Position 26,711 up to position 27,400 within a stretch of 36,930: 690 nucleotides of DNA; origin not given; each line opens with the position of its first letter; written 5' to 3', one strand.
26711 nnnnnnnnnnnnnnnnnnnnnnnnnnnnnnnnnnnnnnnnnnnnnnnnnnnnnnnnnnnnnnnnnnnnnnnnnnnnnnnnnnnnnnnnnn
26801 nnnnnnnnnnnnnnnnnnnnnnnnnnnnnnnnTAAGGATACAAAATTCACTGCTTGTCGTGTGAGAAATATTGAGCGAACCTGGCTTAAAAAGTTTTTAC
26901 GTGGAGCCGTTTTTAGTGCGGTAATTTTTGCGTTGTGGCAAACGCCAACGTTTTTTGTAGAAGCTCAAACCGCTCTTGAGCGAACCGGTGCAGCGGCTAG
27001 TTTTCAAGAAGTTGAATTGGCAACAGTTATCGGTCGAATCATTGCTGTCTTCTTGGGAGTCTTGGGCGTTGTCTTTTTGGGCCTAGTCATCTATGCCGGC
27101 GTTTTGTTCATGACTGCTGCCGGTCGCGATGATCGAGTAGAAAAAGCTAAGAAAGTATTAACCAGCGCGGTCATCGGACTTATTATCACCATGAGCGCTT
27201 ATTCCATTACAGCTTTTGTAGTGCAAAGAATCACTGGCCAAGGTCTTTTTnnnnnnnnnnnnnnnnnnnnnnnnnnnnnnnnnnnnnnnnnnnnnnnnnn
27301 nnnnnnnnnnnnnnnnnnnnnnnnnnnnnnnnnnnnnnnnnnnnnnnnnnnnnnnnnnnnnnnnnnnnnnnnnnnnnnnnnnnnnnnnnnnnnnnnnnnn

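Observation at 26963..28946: Paralogous VirB2/TrbC-like pilin heads on two adjacent large surface proteins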

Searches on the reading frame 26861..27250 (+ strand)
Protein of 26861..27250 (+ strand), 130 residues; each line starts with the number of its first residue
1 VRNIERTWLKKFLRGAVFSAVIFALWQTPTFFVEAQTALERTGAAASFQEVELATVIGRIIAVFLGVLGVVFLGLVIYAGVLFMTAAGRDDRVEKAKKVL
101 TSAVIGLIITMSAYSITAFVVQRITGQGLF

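Call 6: search_protein_families(library=pfam, proteins=[window:26861-27250:+], max_evalue=1)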
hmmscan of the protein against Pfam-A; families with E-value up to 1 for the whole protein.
window:26861-27250:+ (130 aa): 6 families
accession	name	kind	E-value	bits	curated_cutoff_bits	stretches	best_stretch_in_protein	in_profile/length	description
PF18895.5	T4SS_pilin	-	7.2e-09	36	26.6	1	53-119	5-70/71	Type IV secretion system pilin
PF13197.11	DUF4013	-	0.0025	18.1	26.9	1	7-124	39-162/168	Protein of unknown function (DUF4013)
PF07331.16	TctB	-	0.067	13.8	29.1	1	21-114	46-125/137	Tripartite tricarboxylate transporter TctB family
PF07884.19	VKOR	-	0.18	12.3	27.5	1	51-117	40-106/134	Vitamin K epoxide reductase family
PF05545.16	FixQ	-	0.33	11.4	29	1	60-98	5-43/49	Cbb3-type cytochrome oxidase component FixQ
PF07885.22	Ion_trans_2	-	0.89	9.9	22.5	1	53-79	46-72/79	Ion channel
